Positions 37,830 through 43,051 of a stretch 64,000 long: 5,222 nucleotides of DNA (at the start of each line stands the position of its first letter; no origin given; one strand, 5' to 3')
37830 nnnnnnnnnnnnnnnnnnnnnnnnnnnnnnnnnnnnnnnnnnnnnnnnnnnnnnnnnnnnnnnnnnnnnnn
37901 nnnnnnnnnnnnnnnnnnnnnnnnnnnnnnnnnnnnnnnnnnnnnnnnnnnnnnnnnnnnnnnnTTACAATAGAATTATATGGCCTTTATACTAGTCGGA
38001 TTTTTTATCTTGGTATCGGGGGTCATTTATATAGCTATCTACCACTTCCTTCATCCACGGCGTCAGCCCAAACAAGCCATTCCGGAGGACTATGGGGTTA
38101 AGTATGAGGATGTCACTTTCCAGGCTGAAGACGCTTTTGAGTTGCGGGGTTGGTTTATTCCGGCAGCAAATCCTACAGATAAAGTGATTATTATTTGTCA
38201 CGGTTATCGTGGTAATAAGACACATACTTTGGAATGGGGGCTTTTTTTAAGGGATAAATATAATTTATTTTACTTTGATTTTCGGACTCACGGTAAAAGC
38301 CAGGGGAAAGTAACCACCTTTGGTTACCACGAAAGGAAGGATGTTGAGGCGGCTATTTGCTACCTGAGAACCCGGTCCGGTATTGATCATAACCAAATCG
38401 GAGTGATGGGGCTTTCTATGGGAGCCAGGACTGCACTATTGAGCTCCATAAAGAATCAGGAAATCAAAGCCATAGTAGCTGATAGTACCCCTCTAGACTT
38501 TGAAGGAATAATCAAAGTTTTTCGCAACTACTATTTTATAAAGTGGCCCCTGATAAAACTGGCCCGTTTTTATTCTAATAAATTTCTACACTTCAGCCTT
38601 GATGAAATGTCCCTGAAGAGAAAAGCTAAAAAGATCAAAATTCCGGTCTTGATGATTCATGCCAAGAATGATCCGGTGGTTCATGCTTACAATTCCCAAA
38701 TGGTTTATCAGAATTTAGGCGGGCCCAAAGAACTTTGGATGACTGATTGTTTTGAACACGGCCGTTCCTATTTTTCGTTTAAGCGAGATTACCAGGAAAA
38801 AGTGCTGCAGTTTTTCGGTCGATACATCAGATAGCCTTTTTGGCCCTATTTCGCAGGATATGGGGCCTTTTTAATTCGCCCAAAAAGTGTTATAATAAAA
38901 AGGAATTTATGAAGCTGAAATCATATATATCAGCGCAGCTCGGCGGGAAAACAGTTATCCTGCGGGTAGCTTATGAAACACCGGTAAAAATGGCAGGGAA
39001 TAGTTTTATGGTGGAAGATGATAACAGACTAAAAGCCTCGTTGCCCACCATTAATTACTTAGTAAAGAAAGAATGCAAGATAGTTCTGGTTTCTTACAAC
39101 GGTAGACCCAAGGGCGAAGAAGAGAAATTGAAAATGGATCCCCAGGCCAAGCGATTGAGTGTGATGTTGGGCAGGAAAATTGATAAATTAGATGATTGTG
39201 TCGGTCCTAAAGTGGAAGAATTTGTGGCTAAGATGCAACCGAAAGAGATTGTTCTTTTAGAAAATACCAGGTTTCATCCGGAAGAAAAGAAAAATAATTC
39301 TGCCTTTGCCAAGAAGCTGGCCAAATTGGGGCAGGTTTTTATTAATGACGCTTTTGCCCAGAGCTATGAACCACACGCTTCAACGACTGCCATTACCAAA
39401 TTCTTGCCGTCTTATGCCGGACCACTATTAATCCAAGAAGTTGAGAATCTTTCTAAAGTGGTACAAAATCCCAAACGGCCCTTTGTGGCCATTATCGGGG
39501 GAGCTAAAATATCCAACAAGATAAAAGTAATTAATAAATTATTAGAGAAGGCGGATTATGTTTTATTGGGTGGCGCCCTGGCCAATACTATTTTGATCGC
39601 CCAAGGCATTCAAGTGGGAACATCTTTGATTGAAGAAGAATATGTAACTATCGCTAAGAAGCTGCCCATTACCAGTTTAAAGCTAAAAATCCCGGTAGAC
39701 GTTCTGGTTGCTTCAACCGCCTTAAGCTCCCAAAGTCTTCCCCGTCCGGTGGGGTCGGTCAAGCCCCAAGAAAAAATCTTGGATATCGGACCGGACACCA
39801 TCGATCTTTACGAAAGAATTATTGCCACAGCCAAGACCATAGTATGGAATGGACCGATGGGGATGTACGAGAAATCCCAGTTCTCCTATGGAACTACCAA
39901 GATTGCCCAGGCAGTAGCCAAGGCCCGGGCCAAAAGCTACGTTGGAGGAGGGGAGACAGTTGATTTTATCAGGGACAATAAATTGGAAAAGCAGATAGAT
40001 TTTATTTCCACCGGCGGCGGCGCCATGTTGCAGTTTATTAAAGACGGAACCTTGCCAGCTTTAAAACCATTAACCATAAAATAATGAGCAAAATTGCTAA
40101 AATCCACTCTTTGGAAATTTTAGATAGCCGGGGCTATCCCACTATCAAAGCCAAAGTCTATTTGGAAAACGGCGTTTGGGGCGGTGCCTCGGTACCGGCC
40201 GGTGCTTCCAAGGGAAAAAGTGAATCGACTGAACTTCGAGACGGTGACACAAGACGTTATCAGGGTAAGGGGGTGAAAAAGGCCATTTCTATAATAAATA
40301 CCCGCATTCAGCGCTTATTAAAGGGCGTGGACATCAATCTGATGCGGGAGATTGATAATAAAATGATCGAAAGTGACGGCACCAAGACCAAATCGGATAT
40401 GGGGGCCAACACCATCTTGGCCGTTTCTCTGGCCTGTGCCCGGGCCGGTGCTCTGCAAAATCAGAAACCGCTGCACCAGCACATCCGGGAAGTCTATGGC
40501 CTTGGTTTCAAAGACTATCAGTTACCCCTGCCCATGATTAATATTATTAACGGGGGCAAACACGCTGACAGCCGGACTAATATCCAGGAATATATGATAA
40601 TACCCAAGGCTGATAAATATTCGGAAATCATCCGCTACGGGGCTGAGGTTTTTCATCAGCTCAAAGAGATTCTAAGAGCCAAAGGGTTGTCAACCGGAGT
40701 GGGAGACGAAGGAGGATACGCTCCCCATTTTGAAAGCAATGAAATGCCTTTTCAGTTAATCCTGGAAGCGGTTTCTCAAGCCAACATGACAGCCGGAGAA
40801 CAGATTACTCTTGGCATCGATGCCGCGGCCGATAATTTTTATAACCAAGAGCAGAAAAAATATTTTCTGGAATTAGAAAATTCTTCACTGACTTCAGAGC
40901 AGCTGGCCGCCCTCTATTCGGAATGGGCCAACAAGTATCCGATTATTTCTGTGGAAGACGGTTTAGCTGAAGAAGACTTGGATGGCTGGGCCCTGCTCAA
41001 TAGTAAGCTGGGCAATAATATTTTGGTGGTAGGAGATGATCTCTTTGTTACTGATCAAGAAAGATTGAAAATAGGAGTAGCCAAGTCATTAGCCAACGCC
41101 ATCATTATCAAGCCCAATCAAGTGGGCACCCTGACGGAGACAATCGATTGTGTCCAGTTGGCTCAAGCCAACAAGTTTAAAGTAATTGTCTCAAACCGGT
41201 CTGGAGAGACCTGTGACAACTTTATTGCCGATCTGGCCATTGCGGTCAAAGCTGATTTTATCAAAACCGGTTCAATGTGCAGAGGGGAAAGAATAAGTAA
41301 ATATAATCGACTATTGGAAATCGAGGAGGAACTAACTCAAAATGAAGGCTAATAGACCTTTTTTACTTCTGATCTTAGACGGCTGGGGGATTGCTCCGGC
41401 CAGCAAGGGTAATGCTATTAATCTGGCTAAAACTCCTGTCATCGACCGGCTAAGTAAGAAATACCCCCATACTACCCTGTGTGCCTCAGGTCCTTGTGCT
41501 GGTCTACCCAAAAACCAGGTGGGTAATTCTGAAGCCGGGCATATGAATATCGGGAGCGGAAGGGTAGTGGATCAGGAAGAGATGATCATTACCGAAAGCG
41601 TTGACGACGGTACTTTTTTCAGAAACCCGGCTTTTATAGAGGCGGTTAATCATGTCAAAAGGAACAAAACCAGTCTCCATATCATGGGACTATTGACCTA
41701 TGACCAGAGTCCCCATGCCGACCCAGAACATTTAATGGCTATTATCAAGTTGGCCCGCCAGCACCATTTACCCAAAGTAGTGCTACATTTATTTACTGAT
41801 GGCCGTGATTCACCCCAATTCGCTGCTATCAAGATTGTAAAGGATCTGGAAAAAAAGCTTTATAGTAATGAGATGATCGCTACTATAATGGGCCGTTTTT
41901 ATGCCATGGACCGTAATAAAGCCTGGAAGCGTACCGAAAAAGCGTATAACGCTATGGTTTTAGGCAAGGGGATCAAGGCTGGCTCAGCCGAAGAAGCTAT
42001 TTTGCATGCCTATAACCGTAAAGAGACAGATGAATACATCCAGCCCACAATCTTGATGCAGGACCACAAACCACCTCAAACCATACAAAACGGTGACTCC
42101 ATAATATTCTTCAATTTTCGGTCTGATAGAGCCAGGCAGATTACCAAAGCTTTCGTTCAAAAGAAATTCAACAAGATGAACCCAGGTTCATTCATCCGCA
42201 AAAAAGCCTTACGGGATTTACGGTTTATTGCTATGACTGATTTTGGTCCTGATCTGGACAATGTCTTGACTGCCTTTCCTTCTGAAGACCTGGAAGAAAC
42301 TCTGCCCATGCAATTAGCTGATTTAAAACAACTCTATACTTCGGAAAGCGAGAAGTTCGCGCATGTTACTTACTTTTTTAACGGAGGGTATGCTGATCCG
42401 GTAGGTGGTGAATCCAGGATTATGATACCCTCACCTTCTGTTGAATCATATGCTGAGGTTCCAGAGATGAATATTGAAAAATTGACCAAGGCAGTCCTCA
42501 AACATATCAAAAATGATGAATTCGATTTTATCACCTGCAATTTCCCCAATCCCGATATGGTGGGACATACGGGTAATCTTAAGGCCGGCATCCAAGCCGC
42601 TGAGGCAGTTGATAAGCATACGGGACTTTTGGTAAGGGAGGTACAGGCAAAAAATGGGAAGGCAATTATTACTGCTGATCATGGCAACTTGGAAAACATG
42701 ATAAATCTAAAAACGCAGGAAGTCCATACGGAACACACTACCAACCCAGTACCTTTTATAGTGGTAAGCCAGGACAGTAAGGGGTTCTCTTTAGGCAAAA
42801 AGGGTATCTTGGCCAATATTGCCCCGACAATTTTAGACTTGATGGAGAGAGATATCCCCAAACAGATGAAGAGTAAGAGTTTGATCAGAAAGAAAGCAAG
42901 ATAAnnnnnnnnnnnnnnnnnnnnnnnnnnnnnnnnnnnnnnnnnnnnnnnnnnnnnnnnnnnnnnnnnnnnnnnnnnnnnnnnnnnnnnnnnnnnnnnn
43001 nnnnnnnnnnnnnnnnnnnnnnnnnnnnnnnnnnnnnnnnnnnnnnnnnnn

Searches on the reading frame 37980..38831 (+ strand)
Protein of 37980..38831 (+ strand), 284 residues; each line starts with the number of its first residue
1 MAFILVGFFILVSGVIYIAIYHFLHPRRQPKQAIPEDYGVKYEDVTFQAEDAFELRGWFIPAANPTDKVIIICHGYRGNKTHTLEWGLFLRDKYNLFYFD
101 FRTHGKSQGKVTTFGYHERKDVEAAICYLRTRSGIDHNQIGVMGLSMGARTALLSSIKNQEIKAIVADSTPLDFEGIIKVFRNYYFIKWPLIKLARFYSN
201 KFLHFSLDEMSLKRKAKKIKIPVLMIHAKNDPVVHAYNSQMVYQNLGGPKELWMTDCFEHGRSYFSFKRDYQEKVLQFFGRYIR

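Call 58: search_protein_families(library=pfam, max_evalue=0.00001, proteins=[window:37980-38831:+])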
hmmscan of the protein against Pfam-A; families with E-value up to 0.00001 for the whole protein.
window:37980-38831:+ (284 aa): 8 families
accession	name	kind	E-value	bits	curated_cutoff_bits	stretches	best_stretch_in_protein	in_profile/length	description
PF12146.15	Hydrolase_4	-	7.8e-14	52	27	1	65-170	2-109/239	Serine aminopeptidase, S33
PF02129.25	Peptidase_S15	-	8.2e-13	49.1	23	1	81-175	39-133/262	X-Pro dipeptidyl-peptidase (S15 family)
PF00561.26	Abhydrolase_1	-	1.8e-10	41.3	25.8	1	69-176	2-108/245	alpha/beta hydrolase fold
PF01738.24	DLH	-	2.6e-08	34.2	21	0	120-166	79-125/217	Dienelactone hydrolase family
PF20434.5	BD-FAE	-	4.5e-08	33.3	26.8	1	68-246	14-215/215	BD-FAE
PF00326.27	Peptidase_S9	-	6.7e-08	32.7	22.6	1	115-283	41-210/213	Prolyl oligopeptidase family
PF05448.18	AXE1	-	3.1e-07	29.9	21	0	125-269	163-311/321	Acetyl xylan esterase (AXE1)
PF08840.17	BAAT_C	-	4.9e-06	27.2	20.9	1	123-180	7-64/210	BAAT / Acyl-CoA thioester hydrolase C terminal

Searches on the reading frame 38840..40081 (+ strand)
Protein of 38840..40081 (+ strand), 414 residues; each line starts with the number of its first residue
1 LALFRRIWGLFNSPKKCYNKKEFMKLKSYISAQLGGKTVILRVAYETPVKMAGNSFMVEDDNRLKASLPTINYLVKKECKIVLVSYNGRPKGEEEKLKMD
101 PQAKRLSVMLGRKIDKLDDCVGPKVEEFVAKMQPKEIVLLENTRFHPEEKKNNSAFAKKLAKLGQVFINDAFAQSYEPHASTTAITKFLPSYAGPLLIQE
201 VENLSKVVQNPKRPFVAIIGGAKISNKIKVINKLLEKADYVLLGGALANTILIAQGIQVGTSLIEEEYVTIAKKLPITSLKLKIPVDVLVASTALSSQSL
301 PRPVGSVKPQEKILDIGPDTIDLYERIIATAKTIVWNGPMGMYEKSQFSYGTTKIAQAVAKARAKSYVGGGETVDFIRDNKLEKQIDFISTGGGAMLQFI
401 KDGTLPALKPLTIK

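Call 58: search_protein_families(library=pfam, max_evalue=0.00001, proteins=[window:38840-40081:+])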
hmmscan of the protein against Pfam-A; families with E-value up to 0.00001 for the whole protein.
window:38840-40081:+ (414 aa): 1 family
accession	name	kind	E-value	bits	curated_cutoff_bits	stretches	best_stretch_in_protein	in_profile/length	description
PF00162.24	PGK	-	2.6e-125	418.8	27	1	33-401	5-377/379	Phosphoglycerate kinase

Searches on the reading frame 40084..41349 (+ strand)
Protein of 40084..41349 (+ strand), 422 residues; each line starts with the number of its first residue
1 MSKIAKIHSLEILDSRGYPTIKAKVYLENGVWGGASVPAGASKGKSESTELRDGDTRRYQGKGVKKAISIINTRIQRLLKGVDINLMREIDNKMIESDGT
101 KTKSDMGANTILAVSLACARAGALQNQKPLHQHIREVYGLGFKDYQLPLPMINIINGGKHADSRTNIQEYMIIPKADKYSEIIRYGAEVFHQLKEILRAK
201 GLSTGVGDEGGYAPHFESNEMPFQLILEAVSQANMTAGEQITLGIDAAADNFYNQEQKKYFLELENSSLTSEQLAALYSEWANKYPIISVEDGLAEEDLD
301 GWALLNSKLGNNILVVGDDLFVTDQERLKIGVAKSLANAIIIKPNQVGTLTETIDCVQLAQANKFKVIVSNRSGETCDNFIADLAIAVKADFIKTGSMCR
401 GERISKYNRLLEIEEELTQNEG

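Call 58: search_protein_families(library=pfam, max_evalue=0.00001, proteins=[window:40084-41349:+])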
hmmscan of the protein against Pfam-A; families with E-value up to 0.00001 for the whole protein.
window:40084-41349:+ (422 aa): 2 families
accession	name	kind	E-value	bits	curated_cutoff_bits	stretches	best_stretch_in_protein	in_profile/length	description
PF00113.28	Enolase_C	-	9.8e-100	334.1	21.5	1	145-420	2-284/296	Enolase, C-terminal TIM barrel domain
PF03952.21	Enolase_N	-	4.1e-47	160.1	35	1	4-134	1-131/131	Enolase, N-terminal domain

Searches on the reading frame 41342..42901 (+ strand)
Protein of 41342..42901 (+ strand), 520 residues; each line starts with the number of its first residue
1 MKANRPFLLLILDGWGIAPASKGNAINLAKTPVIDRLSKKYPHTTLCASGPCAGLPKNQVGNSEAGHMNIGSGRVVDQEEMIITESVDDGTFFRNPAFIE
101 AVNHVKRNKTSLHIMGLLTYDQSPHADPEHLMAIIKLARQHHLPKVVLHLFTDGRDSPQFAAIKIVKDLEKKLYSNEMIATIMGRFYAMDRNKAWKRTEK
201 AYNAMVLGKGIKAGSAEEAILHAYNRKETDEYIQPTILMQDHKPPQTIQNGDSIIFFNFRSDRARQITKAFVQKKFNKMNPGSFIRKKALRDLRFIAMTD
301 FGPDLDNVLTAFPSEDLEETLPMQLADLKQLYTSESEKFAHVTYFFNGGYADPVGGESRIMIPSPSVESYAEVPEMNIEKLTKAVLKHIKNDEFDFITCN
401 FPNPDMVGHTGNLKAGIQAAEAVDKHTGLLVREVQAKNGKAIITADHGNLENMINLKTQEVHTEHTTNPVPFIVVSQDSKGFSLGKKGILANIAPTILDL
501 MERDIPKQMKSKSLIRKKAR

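Call 58: search_protein_families(library=pfam, max_evalue=0.00001, proteins=[window:41342-42901:+])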
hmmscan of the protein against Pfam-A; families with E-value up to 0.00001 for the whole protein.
window:41342-42901:+ (520 aa): 2 families
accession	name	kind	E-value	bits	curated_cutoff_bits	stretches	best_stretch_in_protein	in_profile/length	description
PF06415.18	iPGM_N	-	1.3e-68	231.1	27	1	83-301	1-215/217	BPG-independent PGAM N-terminus (iPGM_N)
PF01676.23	Metalloenzyme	-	2.1e-68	231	24.3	1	6-502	2-249/252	Metalloenzyme superfamily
